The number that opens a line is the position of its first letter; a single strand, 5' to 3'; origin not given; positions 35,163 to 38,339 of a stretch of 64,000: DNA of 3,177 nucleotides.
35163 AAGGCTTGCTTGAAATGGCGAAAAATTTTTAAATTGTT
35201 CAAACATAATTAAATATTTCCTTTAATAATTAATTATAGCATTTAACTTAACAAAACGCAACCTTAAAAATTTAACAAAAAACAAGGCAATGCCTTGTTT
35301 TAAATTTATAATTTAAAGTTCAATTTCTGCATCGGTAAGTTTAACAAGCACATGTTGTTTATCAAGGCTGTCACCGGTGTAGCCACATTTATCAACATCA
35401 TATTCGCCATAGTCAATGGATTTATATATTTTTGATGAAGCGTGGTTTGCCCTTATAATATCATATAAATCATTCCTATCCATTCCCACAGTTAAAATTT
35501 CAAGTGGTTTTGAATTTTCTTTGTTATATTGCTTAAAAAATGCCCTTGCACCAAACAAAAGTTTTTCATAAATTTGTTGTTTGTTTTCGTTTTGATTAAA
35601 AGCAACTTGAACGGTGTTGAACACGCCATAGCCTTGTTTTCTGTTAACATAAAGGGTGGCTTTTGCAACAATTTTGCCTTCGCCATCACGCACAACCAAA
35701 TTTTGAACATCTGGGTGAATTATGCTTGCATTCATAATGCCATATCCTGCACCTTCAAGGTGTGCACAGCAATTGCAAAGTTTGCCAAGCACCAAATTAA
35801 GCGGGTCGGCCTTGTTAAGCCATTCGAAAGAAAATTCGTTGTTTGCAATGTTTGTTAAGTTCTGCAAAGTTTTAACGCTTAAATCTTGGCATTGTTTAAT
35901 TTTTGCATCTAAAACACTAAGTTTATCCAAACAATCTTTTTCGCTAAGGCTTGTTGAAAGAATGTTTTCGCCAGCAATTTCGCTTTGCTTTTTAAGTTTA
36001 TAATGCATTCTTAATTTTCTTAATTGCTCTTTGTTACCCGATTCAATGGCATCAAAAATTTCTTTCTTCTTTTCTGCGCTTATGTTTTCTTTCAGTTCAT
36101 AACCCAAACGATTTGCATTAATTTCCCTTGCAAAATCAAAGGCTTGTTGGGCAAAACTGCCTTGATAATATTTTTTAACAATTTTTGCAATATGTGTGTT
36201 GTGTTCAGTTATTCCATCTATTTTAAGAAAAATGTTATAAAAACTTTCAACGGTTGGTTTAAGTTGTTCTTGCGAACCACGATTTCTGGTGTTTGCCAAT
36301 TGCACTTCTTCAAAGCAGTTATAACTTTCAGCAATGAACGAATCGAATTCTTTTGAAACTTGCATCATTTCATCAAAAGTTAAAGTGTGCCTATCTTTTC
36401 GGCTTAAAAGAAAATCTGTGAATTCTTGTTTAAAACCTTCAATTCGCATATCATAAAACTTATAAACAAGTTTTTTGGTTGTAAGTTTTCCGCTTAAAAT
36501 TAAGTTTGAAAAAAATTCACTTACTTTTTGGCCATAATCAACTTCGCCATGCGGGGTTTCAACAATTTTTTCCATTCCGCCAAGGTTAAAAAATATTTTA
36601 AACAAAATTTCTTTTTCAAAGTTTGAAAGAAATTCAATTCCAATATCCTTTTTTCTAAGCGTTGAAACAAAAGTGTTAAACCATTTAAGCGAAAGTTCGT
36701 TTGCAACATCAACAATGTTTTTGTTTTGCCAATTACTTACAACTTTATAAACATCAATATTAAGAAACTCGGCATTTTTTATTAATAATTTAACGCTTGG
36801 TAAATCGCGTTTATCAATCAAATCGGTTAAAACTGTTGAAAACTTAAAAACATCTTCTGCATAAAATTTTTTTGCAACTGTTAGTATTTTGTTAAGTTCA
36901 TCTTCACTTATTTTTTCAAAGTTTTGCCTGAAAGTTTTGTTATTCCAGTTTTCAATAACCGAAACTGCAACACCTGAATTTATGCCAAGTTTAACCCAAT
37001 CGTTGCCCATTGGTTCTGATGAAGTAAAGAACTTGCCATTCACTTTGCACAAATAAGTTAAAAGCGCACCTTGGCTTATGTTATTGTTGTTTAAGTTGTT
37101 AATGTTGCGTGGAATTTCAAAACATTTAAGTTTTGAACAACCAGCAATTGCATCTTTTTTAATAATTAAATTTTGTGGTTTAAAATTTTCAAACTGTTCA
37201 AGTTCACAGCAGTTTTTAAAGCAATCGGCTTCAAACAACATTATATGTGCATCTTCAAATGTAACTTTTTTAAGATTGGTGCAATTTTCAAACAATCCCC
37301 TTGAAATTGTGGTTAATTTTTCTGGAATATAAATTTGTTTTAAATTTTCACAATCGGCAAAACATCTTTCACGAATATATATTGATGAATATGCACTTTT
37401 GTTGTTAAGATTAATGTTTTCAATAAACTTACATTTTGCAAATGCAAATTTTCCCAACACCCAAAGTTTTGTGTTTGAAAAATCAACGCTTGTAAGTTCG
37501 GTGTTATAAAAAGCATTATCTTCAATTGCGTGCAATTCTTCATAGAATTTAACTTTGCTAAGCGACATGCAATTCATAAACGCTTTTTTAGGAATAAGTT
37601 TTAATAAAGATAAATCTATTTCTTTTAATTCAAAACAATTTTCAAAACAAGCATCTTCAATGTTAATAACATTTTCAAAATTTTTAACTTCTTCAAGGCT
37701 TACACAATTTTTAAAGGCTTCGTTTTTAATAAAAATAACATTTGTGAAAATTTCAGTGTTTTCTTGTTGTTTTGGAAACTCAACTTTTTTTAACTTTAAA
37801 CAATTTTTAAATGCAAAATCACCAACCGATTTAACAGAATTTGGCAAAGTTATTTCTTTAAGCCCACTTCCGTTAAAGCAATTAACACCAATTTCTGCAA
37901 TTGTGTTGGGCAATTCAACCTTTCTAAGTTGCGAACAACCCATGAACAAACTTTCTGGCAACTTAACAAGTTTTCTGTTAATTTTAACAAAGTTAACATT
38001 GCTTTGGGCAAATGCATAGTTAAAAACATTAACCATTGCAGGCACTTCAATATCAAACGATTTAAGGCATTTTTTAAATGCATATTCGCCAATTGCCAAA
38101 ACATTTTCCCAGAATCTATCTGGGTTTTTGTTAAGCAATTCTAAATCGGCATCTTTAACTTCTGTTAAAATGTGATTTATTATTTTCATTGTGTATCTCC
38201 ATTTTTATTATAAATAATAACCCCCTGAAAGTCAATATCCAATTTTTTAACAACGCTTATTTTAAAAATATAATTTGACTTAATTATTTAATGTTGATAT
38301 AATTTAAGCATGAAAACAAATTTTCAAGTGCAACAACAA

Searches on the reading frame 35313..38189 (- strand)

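Call 23: search_protein_families(library=pfam, proteins=[window:35313-38189:-], max_evalue=0.00001)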
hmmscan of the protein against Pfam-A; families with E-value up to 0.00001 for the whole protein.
window:35313-38189:- (958 aa): 2 families
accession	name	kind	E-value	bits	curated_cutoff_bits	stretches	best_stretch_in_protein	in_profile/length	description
PF13306.12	LRR_5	-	2.7e-59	199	27.7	3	28-134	20-127/127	BspA type Leucine rich repeat region (6 copies)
PF13855.12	LRR_8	-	6.9e-08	32.6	27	0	231-288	2-56/61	Leucine rich repeat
